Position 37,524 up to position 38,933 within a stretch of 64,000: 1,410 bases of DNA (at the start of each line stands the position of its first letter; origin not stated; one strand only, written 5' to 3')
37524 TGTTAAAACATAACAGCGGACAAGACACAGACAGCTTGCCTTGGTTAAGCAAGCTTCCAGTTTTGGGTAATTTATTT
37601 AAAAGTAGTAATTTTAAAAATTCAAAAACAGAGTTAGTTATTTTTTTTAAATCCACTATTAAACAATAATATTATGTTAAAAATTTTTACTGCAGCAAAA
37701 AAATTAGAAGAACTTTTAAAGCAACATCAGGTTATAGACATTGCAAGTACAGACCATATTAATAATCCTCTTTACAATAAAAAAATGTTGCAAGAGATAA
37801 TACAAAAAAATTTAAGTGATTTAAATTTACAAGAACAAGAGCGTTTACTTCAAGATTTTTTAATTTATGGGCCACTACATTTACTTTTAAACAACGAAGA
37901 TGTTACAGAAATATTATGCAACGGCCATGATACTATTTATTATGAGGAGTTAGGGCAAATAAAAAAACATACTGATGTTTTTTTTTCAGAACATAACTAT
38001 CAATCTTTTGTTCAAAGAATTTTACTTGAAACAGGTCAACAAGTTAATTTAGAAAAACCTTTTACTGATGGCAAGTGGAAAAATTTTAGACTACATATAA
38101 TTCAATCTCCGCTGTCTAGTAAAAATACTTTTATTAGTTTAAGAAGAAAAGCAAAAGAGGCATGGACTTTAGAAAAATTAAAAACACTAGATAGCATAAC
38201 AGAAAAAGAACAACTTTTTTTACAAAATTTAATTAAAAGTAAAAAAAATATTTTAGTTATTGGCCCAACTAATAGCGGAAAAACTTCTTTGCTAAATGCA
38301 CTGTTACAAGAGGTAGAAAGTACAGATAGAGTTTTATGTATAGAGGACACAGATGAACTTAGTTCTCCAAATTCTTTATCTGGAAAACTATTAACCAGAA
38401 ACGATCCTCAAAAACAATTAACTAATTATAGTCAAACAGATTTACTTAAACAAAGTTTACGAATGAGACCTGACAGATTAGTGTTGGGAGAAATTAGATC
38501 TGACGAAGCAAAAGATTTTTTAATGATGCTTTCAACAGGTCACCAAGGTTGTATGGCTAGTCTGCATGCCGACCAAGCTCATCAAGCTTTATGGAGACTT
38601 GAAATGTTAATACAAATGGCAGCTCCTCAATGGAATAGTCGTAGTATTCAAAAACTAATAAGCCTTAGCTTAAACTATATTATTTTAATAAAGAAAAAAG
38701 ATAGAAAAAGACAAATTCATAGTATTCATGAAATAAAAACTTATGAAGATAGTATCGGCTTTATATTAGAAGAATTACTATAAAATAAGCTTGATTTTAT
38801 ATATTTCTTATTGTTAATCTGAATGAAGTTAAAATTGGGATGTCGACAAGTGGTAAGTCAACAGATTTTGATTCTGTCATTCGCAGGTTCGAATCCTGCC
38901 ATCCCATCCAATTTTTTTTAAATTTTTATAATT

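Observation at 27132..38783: Atypical, split and apparently incomplete Tad/Flp-like pilus locus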

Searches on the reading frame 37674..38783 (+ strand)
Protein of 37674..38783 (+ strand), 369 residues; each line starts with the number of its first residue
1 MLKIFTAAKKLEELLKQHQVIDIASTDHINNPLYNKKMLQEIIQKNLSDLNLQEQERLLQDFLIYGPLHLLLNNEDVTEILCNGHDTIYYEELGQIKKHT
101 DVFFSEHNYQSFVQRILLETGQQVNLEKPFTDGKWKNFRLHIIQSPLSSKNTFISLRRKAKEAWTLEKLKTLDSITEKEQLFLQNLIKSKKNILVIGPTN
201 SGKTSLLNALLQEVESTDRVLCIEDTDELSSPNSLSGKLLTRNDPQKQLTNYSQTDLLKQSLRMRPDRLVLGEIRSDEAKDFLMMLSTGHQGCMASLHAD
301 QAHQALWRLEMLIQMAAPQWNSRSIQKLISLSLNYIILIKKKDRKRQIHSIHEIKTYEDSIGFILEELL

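Call 5: search_protein_families(library=pfam, max_evalue=0.1, proteins=[window:37674-38783:+])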
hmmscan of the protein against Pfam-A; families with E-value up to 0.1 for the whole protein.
window:37674-38783:+ (369 aa): 22 families
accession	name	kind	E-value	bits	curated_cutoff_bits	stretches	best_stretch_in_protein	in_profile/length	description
PF00437.27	T2SSE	-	1.6e-35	122.9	24.9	1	138-341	92-280/370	Type II/IV secretion system protein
PF12775.13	AAA_7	-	4.1e-05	23.6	25.8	1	177-218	20-61/181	P-loop containing dynein motor region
PF13401.12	AAA_22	-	0.00034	21.4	27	1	189-263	4-80/130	AAA domain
PF01926.29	MMR_HSR1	-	0.00043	20.8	21.9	1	193-216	2-25/113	50S ribosome-binding GTPase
PF00005.33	ABC_tran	-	0.00071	20.6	25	1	187-286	8-92/137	ABC transporter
PF09439.16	SRPRB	-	0.00072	19.4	25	1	189-224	2-36/178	Signal recognition particle receptor beta subunit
PF00350.29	Dynamin_N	-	0.001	19.6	27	1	193-213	1-21/168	Dynamin family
PF01580.24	FtsK_SpoIIIE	-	0.0014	18.6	24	1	182-212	31-61/221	FtsK/SpoIIIE family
PF13191.12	AAA_16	-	0.0023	18.9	32.6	1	189-255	23-88/167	AAA ATPase domain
PF07724.20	AAA_2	-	0.0041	17.6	27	1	190-270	3-79/166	AAA domain (Cdc48 subfamily)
PF13555.12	AAA_29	-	0.0078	16.4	27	1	188-211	20-43/61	P-loop containing region of AAA domain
PF01637.24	ATPase_2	-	0.011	16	33.2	1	190-221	19-52/225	ATPase domain predominantly from Archaea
PF03193.22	RsgA_GTPase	-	0.014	15.7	30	1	172-215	89-131/174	RsgA GTPase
PF00270.35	DEAD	-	0.014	15.6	26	1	185-230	9-58/167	DEAD/DEAH box helicase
PF00009.33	GTP_EFTU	-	0.014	15.4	26.5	1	191-218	4-31/188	Elongation factor Tu GTP binding domain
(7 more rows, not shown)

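Call 6: search_protein_families(library=ncbifam, max_evalue=0.1, proteins=[window:37674-38783:+])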
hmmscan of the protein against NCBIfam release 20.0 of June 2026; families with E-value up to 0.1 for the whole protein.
window:37674-38783:+ (369 aa): 43 families (the best 25 are shown)
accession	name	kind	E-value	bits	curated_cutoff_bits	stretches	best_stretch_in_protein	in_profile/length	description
TIGR03819.1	heli_sec_ATPase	hypoth_equivalog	7.9e-62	209.4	373.15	1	37-352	23-339/340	TadA family conjugal transfer-associated ATPase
TIGR02782.1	TrbB_P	equivalog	4.8e-55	187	304.55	1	69-359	15-298/303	P-type conjugative transfer ATPase TrbB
TIGR02788.1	VirB11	equivalog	4.6e-49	167.1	249.95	2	178-351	132-306/308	P-type DNA transfer ATPase VirB11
NF010469.0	PRK13894.1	subfamily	1.5e-48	165.8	508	1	68-360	27-313/320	conjugal transfer ATPase TrbB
NF010475.0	PRK13900.1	equivalog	2.6e-36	125.3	389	2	175-351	143-322/333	type IV secretion system ATPase VirB11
NF010407.0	PRK13833.1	subfamily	6e-34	117.9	499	1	67-360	21-306/323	conjugal transfer protein TrbB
NF058587.1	archaellum_moto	equivalog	8.1e-31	107.3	550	1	9-361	94-440/527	archaellum flagellar ATPase motor FlaI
NF010425.0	PRK13851.1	equivalog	3.2e-25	88.8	461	1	166-343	140-316/344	type IV secretion system protein VirB11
NF041000.1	ATPase_ComGA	equivalog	9.2e-19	67.5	300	1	137-312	81-245/267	competence type IV pilus ATPase ComGA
NF053672.1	bindosome_BasE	exception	1.1e-18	67.3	1000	1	103-353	181-429/512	bindosome assembly system ATPase subunit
TIGR01420.1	pilT_fam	subfamily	2.2e-15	56.7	319.1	1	77-342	14-271/343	PilT/PilU family type 4a pilus ATPase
NF007755.0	PRK10436.1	equivalog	1.1e-13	50.6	617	1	160-329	192-349/465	type II secretion system protein GspE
TIGR02533.1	type_II_gspE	equivalog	2.2e-11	43.1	630.25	1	158-310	212-357/486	type II secretion system ATPase GspE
TIGR02525.1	plasmid_TraJ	equivalog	2.6e-10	39.8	368.3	1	133-347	97-306/372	plasmid transfer ATPase TraJ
TIGR02538.1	type_IV_pilB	equivalog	6.2e-10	38.3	675.65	1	176-321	302-438/564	type IV-A pilus assembly ATPase PilB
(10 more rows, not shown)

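Call 9: find_homologous_proteins(query=window:37674-38783:+)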
Query window:37674-38783:+ (369 aa): 4679 proteins with E <= 0.001 among 8000 candidates; the best 120 are listed.
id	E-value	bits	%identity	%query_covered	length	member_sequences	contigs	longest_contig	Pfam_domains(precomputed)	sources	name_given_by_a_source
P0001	3.2e-236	801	100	100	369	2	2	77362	PF00437.27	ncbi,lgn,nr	ncbi:MAG: CpaF family protein [Bdellovibrionales bacterium]|nr:CpaF family protein [Bdellovibrionale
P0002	1.6e-206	703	87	99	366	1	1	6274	PF00437.27,PF27713.1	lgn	-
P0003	6.4e-197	671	82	99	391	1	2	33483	PF00437.27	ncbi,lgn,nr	ncbi:MAG: CpaF family protein [Bdellovibrionaceae bacterium]|nr:CpaF family protein [Pseudobdellovib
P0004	4.4e-185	633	79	99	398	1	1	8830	PF00437.27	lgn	-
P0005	3.5e-181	620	76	99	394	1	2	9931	PF00437.27,PF12775.14,PF27713.1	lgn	-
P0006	4.4e-121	422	52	98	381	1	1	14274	PF00437.27,PF27713.1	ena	-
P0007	1.7e-115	404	49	98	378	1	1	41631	PF00437.27,PF27713.1,PF13191.13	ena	-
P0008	9.7e-95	336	46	98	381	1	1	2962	PF00437.27,PF00005.34,PF04851.22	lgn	-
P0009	4.2e-93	330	46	96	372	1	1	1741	PF00437.27,PF00005.34,PF27713.1,PF13191.13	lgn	-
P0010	1.1e-92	329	50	90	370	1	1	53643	PF00437.27,PF13476.13,PF01580.25,PF27713.1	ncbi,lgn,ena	-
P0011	2.5e-92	328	44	97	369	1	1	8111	PF00437.27,PF27713.1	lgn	-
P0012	2.6e-92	328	42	100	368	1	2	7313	PF00437.27,PF12775.14,PF13191.13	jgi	jgi:pilus assembly protein CpaF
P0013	5.6e-92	326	49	88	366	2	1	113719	PF00437.27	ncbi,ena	-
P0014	6.7e-92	326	49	90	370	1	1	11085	PF00437.27,PF13245.13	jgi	-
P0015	1.2e-91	325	48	89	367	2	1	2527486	PF00437.27,PF12775.14,PF04851.22,PF13191.13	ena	-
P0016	6.2e-91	323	44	95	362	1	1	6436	PF00437.27,PF27713.1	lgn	-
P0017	4.4e-90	320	45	98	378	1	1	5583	PF00437.27,PF12775.14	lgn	-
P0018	8.3e-90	319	45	96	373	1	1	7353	PF00437.27,PF27713.1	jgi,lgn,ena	jgi:pilus assembly protein CpaF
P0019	1.4e-89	319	47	90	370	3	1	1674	PF00437.27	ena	-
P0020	1.8e-89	318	46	91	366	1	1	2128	PF00437.27,PF00005.34,PF12775.14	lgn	-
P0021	4.2e-89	317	47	90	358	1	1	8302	PF00437.27,PF27713.1,PF13191.13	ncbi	-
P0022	4.5e-89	317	44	92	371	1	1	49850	PF00437.27,PF12775.14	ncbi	-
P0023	8.1e-89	316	50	82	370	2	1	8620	PF00437.27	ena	-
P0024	1.2e-88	316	49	86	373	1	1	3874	PF00437.27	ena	-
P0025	3.1e-88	314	45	90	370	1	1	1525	PF00437.27,PF12775.14,PF13555.13,PF13191.13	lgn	-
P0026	3.8e-88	314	46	90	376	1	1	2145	PF00437.27,PF13191.13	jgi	jgi:pilus assembly protein CpaF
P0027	7.4e-88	313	46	87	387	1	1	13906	PF00270.36,PF00437.27,PF12775.14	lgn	-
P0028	1.0e-87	312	46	90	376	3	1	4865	PF00437.27,PF12775.14,PF13191.13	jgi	-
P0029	1.8e-87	312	45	90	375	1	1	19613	PF00437.27,PF00005.34,PF12775.14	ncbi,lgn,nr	ncbi:MAG: Flp pilus assembly complex ATPase component TadA [Bdellovibrionaceae bacterium]|nr:Flp pil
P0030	1.8e-87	312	45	98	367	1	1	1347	PF00437.27,PF12775.14,PF13191.13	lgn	-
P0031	1.8e-87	312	47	85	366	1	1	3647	PF00437.27,PF27713.1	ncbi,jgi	jgi:pilus assembly protein CpaF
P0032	1.9e-87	312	48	85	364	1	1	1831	PF00437.27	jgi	jgi:pilus assembly protein CpaF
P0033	2.0e-87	311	46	85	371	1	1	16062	PF00437.27,PF13191.13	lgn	-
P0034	3.7e-87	311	45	90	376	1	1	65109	PF00437.27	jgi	jgi:pilus assembly protein CpaF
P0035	3.8e-87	311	43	95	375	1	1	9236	PF00437.27,PF12775.14,PF13401.13,PF13191.13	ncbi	-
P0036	3.9e-87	311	46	91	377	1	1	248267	PF00437.27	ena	-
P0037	5.1e-87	310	43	97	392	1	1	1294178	PF00437.27,PF00005.34,PF12775.14,PF13401.13,PF27713.1,PF20720.4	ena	-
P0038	6.1e-87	310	49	85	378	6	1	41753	PF00437.27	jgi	jgi:pilus assembly protein CpaF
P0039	1.1e-86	309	45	91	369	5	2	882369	PF00437.27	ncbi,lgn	-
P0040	1.2e-86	309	43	99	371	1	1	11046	PF00437.27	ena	-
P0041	1.2e-86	309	45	97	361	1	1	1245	PF00437.27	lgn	-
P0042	1.5e-86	309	47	85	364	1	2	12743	PF00437.27,PF12775.14,PF13191.13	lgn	-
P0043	1.7e-86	308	46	89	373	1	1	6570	PF00437.27,PF13191.13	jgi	jgi:pilus assembly protein CpaF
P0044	1.8e-86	308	45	90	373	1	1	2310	PF00437.27,PF27713.1,PF13191.13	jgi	-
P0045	2.5e-86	308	45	90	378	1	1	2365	PF00437.27,PF12775.14,PF27713.1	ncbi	-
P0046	2.7e-86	308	47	89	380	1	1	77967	PF00437.27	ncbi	-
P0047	2.7e-86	308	48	89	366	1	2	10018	PF00437.27,PF12775.14,PF13191.13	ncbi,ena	-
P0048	2.8e-86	308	46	91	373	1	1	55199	PF00437.27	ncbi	-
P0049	4.8e-86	307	47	89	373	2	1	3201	PF00437.27,PF12775.14,PF13191.13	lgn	-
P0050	5.0e-86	307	46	92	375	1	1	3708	PF00437.27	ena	-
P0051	5.2e-86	307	46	90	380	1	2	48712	PF00437.27,PF00005.34,PF12775.14,PF13401.13,PF27713.1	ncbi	ncbi:MAG: CpaF family protein [Bdellovibrionales bacterium]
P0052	6.0e-86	307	46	85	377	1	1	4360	PF00437.27,PF13191.13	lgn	-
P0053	6.5e-86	307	43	93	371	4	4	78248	PF00437.27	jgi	jgi:pilus assembly protein CpaF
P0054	1.3e-85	306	45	90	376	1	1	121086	PF00437.27,PF12775.14,PF13191.13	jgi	jgi:pilus assembly protein CpaF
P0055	1.4e-85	305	43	90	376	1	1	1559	PF00437.27,PF12775.14,PF13191.13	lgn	-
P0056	1.4e-85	305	49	86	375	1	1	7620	PF00437.27,PF00005.34,PF12775.14,PF13401.13,PF27713.1,PF13191.13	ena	-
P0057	1.8e-85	305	45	90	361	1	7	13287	PF00437.27,PF00005.34,PF12775.14,PF13401.13,PF27713.1,PF20720.4,PF13191.13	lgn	-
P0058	1.9e-85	305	45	90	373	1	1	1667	PF00437.27,PF13191.13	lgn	-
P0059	2.1e-85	305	45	89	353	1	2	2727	PF00437.27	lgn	-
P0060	2.2e-85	305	47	90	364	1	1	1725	PF00437.27,PF27713.1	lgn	-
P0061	2.2e-85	305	47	86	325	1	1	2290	PF00437.27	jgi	jgi:pilus assembly protein CpaF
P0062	2.5e-85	305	47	85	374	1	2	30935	PF00437.27,PF12775.14,PF13191.13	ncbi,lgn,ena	-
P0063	2.5e-85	305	46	87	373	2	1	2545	PF00437.27,PF13191.13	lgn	-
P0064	3.0e-85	304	45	89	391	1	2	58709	PF00437.27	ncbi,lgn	-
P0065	3.3e-85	304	46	85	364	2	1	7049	PF00437.27,PF12775.14,PF13191.13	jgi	-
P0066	5.6e-85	303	48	84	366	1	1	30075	PF00437.27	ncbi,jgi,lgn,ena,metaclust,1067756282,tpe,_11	jgi:pilus assembly protein CpaF|metaclust:\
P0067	5.7e-85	303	45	90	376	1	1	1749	PF00437.27,PF12775.14,PF13191.13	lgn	-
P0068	6.9e-85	303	43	94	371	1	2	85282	PF00437.27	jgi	jgi:pilus assembly protein CpaF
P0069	7.8e-85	303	48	86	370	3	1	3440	PF00437.27,PF04851.22,PF27713.1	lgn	-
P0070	9.2e-85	303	44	90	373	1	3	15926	PF00437.27,PF13191.13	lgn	-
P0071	9.6e-85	303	47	90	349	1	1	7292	PF00437.27,PF12775.14,PF13191.13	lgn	-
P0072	1.0e-84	303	43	92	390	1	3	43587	PF00437.27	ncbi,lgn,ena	-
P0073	1.1e-84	302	46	89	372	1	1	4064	PF00437.27,PF13191.13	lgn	-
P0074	1.2e-84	302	42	98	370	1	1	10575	PF00437.27,PF04851.22,PF13191.13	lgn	-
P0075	1.2e-84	302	45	90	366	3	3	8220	PF00437.27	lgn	-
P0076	1.4e-84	302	45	85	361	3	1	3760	PF00437.27,PF12775.14,PF13191.13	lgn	-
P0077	1.6e-84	302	47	85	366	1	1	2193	PF00437.27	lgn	-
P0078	1.6e-84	302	44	89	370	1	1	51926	PF00437.27,PF13555.13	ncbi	-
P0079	2.0e-84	302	47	88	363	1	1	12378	PF00437.27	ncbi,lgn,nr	ncbi:MAG: CpaF family protein [Bdellovibrionaceae bacterium]|nr:CpaF family protein [Pseudobdellovib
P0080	2.1e-84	302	43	97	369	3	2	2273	PF00437.27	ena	-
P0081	2.5e-84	301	47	89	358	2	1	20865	PF00437.27,PF12775.14,PF27713.1,PF13191.13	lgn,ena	-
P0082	2.5e-84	301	45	85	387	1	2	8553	PF00437.27,PF12775.14,PF27713.1,PF13191.13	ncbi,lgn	-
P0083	2.6e-84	301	42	90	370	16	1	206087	PF00437.27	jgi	jgi:pilus assembly protein CpaF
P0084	3.1e-84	301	46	88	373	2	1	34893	PF00437.27,PF12775.14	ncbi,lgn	-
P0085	4.0e-84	301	44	90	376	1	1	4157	PF00437.27,PF27713.1,PF13191.13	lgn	-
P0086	4.4e-84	300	48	82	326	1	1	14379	PF00437.27,PF27713.1,PF13191.13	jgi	jgi:pilus assembly protein CpaF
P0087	4.4e-84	300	45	89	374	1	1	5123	PF00437.27,PF12775.14,PF13191.13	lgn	-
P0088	4.8e-84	300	45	90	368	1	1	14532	PF00437.27,PF12775.14,PF13555.13,PF13191.13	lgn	-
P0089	5.3e-84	300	44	98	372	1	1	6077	PF00437.27,PF13191.13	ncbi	-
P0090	5.6e-84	300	46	91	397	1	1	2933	PF00437.27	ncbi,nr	ncbi:MAG: ATPase, T2SS/T4P/T4SS family [Bdellovibrionaceae bacterium]|nr:ATPase, T2SS/T4P/T4SS famil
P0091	5.9e-84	300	48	85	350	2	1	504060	PF00437.27,PF27713.1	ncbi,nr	ncbi:Flp pilus assembly complex ATPase component TadA [bacterium]|nr:Flp pilus assembly complex ATPa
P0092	6.9e-84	300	45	85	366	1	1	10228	PF00437.27,PF12775.14,PF13555.13,PF13191.13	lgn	-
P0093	7.0e-84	300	48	85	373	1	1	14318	PF00437.27,PF12775.14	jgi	jgi:pilus assembly protein CpaF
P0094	7.3e-84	300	42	97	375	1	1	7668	PF00437.27,PF12775.14,PF13191.13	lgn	-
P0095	7.3e-84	300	44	98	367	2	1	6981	PF00437.27,PF27713.1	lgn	-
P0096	7.8e-84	300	42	91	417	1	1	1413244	PF00437.27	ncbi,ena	-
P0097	7.9e-84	300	45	90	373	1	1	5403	PF00437.27,PF12775.14,PF13191.13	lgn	-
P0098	8.2e-84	300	44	89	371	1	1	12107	PF00437.27,PF12775.14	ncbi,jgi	jgi:pilus assembly protein CpaF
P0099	8.5e-84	300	47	85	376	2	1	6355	PF00437.27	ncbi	-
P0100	8.8e-84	300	45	90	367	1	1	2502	PF00437.27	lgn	-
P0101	8.8e-84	299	45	89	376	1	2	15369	PF00437.27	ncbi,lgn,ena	-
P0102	9.0e-84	299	46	89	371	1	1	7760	PF00437.27,PF12775.14,PF27713.1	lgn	-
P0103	9.1e-84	299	43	98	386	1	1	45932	PF00437.27,PF12775.14,PF27713.1,PF13191.13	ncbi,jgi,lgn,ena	jgi:pilus assembly protein CpaF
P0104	9.7e-84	299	45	90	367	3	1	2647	PF00437.27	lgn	-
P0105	1.0e-83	299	40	97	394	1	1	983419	PF00437.27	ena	-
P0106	1.0e-83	299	45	85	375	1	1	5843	PF00437.27,PF13191.13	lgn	-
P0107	1.2e-83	299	42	97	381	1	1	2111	PF00437.27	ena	-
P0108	1.3e-83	299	43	95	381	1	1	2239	PF00437.27,PF12775.14,PF27713.1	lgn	-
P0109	1.3e-83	299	47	89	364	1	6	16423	PF00437.27,PF12775.14,PF01580.25,PF25199.2,PF20720.4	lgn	-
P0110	1.4e-83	299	45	91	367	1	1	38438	PF00437.27,PF13555.13,PF13191.13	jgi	jgi:pilus assembly protein CpaF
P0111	1.5e-83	299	46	89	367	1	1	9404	PF00437.27,PF27713.1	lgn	-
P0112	1.5e-83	299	47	85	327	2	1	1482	PF00437.27,PF12775.14,PF13191.13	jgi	jgi:pilus assembly protein CpaF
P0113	1.6e-83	299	47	86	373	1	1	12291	PF00437.27,PF13245.13,PF13401.13,PF13191.13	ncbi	-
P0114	2.0e-83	298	46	85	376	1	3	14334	PF00437.27,PF12775.14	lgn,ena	-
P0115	2.0e-83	298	43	90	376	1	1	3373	PF00437.27,PF12775.14,PF27713.1,PF13191.13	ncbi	-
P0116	2.1e-83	298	45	89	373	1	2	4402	PF00437.27,PF12775.14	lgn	-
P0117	2.1e-83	298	48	85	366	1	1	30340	PF00437.27,PF27713.1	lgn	-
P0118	2.4e-83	298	45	89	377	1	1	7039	PF00437.27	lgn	-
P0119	2.7e-83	298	44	89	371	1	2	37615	PF00437.27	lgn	-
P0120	3.0e-83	298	44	89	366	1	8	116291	PF00437.27,PF27713.1,PF13191.13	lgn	-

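Call 11: find_encoding_contigs(protein=P0003, flank=10000, max_places=3)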
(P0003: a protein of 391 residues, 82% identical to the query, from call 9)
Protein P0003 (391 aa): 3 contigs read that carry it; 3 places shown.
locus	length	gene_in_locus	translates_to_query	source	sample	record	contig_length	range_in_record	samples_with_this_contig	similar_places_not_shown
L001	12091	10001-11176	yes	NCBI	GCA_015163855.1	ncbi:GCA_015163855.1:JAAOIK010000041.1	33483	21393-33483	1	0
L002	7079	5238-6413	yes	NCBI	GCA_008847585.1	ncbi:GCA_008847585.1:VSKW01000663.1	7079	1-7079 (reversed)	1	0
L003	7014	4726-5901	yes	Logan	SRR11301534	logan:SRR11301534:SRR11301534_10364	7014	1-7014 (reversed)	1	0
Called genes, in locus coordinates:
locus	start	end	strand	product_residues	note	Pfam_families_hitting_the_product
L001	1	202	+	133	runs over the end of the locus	-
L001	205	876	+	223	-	-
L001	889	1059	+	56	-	-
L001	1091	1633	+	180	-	-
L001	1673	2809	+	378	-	-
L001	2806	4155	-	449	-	PF07969:Amidohydro_3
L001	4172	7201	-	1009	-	-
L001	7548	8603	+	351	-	PF00072:Response_reg, PF00512:HisKA, PF02518:HATPase_c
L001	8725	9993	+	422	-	PF00263:Secretin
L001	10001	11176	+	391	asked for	PF00437:T2SSE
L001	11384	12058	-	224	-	-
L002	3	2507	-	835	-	?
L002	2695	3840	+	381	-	PF00072:Response_reg, PF00512:HisKA, PF02518:HATPase_c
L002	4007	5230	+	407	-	PF00263:Secretin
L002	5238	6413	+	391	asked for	PF00437:T2SSE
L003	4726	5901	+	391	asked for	PF00437:T2SSE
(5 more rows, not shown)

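Call 12: find_encoding_contigs(protein=P0007, flank=10000, max_places=3)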
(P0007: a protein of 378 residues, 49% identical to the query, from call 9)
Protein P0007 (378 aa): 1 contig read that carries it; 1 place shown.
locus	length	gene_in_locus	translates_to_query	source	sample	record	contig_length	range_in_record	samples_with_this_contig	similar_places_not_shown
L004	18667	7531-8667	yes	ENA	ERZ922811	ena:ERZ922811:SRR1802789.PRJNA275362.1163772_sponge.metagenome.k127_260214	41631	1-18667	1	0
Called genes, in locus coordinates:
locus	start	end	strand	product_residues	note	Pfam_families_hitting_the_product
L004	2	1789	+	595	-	?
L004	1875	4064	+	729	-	PF01464:SLT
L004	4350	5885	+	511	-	PF01464:SLT, PF23446:LysM1_NFP_LYK (faint), PF01476:LysM, PF23473:LysM3_LYK4_5 (faint), PF01476:LysM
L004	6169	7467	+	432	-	PF00263:Secretin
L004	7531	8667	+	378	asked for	PF00437:T2SSE, PF13191:AAA_16 (faint), PF27713:UCP018868 (faint)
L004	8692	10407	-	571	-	PF00005:ABC_tran, PF02463:SMC_N (weak), PF13401:AAA_22 (faint), PF13304:AAA_21, PF08352:oligo_HPY (weak), PF00005:ABC_tran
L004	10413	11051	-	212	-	PF00163:Ribosomal_S4, PF01479:S4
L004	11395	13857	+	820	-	PF02771:Acyl-CoA_dh_N, PF02770:Acyl-CoA_dh_M, PF00441:Acyl-CoA_dh_1, PF09317:ACDH_C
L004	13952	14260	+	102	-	PF01197:Ribosomal_L31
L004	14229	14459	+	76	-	-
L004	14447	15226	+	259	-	PF02348:CTP_transf_3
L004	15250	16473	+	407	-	PF00202:Aminotran_3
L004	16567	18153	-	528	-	PF01966:HD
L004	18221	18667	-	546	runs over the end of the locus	PF01946:Thi4 (faint), PF01266:DAO (faint), PF13450:NAD_binding_8 (faint), PF21162:ETFQO_UQ-bd, PF05187:Fer4_ETF_QO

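Call 17: find_encoding_contigs(protein=P0015, flank=10000, max_places=1)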
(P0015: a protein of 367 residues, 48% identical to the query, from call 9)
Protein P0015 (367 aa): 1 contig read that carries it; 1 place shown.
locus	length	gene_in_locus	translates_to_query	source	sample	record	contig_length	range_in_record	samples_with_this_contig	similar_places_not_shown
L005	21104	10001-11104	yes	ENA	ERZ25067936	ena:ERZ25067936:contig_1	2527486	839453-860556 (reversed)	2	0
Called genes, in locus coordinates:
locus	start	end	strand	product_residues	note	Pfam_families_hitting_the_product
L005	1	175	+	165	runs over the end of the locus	-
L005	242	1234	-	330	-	PF00089:Trypsin, PF13365:Trypsin_2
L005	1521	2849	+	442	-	PF01773:Nucleos_tra2_N, PF07670:Gate, PF07662:Nucleos_tra2_C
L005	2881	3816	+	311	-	PF00056:Ldh_1_N, PF03721:UDPG_MGDP_dh_N (weak), PF02866:Ldh_1_C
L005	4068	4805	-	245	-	PF01722:BolA, PF02367:TsaE (weak)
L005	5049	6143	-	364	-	PF02729:OTCace_N, PF00185:OTCace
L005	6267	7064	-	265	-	-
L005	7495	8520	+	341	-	-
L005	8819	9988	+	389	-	PF00263:Secretin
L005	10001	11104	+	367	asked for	PF00437:T2SSE, PF04851:ResIII (faint), PF12775:AAA_7 (weak), PF13191:AAA_16 (faint)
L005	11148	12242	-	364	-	PF00437:T2SSE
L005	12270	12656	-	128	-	-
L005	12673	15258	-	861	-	PF03477:ATP-cone, PF00317:Ribonuc_red_lgN, PF02867:Ribonuc_red_lgC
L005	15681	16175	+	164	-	PF02085:Cytochrom_CIII (faint), PF14537:Cytochrom_c3_2 (faint), PF14522:Cytochrome_C7 (weak)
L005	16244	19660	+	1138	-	PF12837:Fer4_6 (faint), PF12838:Fer4_7 (weak), PF13183:Fer4_8 (faint), PF13187:Fer4_9 (faint), PF13237:Fer4_10 (faint), PF25160:LdpA_Fe-S-bd (faint), PF13247:Fer4_11 (faint)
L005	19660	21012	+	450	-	PF03916:NrfD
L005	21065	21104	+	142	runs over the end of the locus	-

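Call 18: find_encoding_contigs(protein=P0006, flank=10000, max_places=1)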
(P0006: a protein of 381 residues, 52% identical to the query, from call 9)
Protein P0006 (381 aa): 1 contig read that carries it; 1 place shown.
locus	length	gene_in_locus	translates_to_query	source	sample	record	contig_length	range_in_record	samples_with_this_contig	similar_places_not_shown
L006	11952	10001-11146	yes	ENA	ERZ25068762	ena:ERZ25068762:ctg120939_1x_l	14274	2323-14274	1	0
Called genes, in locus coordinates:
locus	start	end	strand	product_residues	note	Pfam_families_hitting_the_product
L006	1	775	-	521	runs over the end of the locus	PF06418:CTP_synth_N, PF00117:GATase, PF07722:Peptidase_C26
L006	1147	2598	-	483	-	PF01225:Mur_ligase, PF08245:Mur_ligase_M, PF02875:Mur_ligase_C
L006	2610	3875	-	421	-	PF00266:Aminotran_5, PF00155:Aminotran_1_2 (weak), PF00266:Aminotran_5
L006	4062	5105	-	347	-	PF03102:NeuB, PF08666:SAF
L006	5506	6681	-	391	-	PF04101:Glyco_tran_28_C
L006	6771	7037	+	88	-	-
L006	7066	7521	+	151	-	PF00578:AhpC-TSA, PF08534:Redoxin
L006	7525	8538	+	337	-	PF04307:YdjM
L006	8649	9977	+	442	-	PF00263:Secretin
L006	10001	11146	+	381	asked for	PF00437:T2SSE, PF27713:UCP018868 (faint)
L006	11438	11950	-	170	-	?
